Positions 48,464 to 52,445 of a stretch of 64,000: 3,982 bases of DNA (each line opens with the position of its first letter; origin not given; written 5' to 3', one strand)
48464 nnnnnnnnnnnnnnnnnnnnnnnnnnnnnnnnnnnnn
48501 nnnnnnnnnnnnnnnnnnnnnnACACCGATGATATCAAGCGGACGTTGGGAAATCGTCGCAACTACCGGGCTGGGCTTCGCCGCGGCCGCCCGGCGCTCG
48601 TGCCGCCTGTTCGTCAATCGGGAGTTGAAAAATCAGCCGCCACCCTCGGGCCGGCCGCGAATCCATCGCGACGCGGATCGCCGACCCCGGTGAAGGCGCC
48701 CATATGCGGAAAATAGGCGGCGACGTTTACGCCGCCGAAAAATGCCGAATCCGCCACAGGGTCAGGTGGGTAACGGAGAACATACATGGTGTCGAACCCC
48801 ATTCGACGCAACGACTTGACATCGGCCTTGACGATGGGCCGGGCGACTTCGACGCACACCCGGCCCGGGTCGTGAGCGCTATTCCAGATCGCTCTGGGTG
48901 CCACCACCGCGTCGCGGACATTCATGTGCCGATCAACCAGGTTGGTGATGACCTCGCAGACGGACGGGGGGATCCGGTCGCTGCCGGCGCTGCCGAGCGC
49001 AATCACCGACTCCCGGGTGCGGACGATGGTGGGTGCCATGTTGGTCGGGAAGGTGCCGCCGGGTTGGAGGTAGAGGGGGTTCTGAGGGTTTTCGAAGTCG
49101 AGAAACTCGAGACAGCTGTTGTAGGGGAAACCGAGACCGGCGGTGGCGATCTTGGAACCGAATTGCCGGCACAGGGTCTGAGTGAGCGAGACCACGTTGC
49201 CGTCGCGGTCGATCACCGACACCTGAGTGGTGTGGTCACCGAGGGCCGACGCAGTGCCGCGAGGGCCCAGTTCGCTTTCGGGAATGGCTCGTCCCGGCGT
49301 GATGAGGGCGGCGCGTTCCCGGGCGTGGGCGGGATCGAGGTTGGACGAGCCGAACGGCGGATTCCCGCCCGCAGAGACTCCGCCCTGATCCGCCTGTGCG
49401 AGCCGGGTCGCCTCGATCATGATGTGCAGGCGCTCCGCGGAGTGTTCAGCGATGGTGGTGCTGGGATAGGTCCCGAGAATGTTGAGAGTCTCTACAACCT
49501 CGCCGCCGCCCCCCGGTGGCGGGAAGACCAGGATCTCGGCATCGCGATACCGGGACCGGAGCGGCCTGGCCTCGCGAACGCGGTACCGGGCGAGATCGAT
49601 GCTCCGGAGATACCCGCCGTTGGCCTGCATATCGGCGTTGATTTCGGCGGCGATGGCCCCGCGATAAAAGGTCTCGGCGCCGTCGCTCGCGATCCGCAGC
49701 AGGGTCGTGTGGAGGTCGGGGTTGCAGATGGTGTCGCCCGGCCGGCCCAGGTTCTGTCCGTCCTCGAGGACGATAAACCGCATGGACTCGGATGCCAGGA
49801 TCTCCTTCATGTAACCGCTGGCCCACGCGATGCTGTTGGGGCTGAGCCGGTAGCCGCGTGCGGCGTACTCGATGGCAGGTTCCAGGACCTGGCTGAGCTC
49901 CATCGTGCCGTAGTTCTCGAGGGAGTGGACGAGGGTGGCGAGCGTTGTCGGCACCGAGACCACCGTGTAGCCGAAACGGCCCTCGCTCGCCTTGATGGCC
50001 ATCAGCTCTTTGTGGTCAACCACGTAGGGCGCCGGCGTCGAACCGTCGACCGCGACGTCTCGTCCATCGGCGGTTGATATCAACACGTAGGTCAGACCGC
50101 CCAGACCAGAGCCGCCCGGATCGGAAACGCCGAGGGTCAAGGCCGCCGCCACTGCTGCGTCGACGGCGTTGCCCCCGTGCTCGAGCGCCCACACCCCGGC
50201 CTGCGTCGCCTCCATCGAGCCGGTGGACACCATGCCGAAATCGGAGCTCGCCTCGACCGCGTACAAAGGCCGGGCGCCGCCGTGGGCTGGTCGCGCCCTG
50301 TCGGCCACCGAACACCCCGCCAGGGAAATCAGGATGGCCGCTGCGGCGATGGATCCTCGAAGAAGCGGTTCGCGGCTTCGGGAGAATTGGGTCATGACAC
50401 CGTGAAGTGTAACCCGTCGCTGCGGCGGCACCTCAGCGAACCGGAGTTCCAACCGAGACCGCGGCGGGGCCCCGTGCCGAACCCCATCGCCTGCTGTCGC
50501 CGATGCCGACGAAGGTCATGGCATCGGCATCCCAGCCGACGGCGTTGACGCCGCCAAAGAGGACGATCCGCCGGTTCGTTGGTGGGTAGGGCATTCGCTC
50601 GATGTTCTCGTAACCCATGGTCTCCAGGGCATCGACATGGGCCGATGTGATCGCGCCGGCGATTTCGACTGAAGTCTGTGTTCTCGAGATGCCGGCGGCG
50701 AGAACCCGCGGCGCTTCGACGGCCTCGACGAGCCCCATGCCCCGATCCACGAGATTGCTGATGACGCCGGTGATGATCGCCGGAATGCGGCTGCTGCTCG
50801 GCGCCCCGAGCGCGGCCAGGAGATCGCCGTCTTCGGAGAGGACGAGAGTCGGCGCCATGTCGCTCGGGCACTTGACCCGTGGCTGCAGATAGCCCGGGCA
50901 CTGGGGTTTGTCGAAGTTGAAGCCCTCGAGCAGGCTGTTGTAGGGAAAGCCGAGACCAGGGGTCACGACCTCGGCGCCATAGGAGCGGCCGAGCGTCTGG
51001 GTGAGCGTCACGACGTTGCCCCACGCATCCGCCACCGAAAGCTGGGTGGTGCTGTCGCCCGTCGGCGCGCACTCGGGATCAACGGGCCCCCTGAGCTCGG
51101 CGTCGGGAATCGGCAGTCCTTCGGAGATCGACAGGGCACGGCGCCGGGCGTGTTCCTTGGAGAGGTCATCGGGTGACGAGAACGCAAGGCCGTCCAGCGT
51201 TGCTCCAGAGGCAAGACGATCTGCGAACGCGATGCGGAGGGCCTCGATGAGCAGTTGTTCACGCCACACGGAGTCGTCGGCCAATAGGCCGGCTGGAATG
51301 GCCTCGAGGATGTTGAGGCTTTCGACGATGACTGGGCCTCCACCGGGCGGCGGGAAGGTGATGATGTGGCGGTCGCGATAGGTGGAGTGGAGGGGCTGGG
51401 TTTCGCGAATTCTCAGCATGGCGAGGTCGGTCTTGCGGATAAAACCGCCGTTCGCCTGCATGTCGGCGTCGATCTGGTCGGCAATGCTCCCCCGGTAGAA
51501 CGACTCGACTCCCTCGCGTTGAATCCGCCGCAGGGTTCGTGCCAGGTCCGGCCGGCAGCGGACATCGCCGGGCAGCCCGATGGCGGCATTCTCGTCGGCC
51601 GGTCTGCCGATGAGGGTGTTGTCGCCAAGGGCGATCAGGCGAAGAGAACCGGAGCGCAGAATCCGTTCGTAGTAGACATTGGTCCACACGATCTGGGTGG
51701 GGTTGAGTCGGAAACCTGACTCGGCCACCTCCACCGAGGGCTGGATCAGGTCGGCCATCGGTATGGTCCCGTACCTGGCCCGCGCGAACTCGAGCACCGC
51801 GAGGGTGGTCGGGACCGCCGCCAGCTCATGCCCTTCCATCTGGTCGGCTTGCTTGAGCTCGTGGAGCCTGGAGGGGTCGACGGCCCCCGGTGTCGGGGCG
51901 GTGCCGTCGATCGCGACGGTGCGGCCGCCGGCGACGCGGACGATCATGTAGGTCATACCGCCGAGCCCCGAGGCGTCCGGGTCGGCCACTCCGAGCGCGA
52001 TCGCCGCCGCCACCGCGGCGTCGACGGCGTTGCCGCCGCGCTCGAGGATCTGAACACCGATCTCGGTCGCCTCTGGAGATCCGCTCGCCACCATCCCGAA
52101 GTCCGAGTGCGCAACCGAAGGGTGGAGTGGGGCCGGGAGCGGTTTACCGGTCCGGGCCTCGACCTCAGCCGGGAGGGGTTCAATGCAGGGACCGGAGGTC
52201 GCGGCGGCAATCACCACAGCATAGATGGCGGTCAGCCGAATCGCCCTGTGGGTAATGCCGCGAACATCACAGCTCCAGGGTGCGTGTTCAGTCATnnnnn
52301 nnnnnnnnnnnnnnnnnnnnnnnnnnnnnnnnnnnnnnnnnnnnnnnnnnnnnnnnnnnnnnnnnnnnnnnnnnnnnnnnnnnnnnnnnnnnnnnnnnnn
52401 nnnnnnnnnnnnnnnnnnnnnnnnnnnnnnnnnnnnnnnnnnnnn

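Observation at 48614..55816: Four consecutive, translationally coupled gamma-glutamyltransferase paralogs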

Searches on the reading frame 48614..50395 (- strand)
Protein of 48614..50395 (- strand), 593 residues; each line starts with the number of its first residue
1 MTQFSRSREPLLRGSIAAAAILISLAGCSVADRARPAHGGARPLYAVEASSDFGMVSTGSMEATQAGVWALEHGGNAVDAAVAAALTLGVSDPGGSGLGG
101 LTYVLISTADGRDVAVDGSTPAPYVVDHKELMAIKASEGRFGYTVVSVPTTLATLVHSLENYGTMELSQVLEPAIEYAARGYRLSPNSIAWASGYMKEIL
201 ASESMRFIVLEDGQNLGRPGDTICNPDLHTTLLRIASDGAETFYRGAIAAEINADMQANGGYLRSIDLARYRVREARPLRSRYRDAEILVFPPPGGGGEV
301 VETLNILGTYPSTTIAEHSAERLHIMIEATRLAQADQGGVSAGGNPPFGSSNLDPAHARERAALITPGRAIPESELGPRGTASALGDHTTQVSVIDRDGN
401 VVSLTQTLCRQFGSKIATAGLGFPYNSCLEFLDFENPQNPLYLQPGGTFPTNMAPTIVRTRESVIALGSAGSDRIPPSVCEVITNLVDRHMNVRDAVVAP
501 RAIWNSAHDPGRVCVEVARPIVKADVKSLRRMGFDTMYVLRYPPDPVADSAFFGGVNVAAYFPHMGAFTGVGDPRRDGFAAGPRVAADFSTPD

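Call 3: search_protein_families(library=pfam, proteins=[window:48614-50395:-])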
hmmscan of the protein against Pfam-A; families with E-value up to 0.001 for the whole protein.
window:48614-50395:- (593 aa): 1 family
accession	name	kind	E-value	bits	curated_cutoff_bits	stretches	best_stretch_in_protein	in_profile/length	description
PF01019.26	G_glu_transpept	-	3.6e-99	333.4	27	1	71-578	4-512/512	Gamma-glutamyltranspeptidase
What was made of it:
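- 48614..50395 (-): G4, GGT-family paralog (593 aa). It has a lipobox LAGC (Cys28). Nucleophile Thr389 is at codon 49231-49229. Type B signature: C411, C430, F433, D485 in E. coli numbering. It is always the last copy of the array in relatives. PF01019 E 3.6e-99 (call 3).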

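Call 5: search_protein_families(library=ncbifam, proteins=[window:48614-50395:-], max_evalue=0.001)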
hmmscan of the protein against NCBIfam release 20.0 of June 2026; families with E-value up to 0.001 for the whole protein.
window:48614-50395:- (593 aa): 2 families
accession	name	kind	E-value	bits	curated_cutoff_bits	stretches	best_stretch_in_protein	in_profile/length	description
TIGR00066.1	g_glut_trans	equivalog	6.2e-93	312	357.85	1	54-575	1-518/518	gamma-glutamyltransferase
NF007187.0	PRK09615.1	equivalog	3.3e-64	217.2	990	1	50-506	46-519/581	gamma-glutamyltransferase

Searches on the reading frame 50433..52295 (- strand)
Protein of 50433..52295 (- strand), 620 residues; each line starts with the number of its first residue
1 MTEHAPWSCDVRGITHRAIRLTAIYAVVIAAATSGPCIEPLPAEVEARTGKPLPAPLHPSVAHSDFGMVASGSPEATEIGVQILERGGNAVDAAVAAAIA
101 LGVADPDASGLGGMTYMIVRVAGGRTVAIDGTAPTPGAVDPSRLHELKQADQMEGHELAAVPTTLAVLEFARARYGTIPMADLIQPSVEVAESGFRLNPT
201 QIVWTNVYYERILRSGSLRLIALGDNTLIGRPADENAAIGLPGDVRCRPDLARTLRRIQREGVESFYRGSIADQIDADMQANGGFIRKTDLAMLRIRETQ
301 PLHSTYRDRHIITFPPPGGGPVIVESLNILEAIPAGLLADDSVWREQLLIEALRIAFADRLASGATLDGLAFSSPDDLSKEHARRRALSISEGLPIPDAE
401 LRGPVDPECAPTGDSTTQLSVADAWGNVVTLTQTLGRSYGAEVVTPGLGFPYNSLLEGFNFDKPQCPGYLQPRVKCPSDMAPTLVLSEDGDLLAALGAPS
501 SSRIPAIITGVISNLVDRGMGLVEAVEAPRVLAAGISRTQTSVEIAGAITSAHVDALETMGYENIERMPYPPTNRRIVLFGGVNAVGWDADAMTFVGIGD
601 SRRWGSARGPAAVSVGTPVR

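Call 3: search_protein_families(library=pfam, proteins=[window:50433-52295:-])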
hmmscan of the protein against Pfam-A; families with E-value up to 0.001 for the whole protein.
window:50433-52295:- (620 aa): 1 family
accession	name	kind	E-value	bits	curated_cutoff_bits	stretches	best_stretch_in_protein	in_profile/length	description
PF01019.26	G_glu_transpept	-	3.2e-97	326.9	27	1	82-563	2-479/512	Gamma-glutamyltranspeptidase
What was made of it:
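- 50433..52295 (-): G3, GGT-family paralog (620 aa). Nucleophile Thr416 is at codon 51050-51048. It overlaps the G2 stop by 8 nt. The oxyanion pair reads Ser-Ser. Type A. PF01019 E 3.2e-97 (call 3).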

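Call 5: search_protein_families(library=ncbifam, proteins=[window:50433-52295:-], max_evalue=0.001)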
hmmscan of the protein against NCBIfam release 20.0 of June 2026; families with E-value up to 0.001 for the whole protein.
window:50433-52295:- (620 aa): 2 families
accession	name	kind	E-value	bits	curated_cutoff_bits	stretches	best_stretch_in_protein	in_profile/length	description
TIGR00066.1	g_glut_trans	equivalog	8.6e-87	291.8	357.85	1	67-602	1-518/518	gamma-glutamyltransferase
NF007187.0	PRK09615.1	equivalog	2.3e-64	217.7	990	1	20-531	8-515/581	gamma-glutamyltransferase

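Call 54: list_cluster_members(proteins=[P0001, P0030, window:50433-52295:-, window:48614-50395:-])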
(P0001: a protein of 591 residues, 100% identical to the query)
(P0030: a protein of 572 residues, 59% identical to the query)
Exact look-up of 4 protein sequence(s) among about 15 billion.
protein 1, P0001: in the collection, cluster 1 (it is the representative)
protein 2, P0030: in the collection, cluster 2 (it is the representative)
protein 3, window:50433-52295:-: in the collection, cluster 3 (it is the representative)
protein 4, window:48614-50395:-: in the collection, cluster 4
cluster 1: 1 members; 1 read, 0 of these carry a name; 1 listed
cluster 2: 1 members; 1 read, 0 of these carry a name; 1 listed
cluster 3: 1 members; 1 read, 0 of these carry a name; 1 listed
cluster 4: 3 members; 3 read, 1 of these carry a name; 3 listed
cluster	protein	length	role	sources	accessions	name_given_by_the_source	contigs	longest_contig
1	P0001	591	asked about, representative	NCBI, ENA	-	-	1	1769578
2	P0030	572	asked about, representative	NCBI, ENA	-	-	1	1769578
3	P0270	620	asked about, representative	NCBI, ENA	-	-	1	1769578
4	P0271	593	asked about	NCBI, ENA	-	-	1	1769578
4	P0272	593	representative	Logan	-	-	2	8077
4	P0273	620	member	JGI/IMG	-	gamma-glutamyltranspeptidase/glutathione hydrolase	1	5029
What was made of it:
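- Tried and rejected: Cluster look-up for source names and accessions: no names for the window proteins (call 54).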
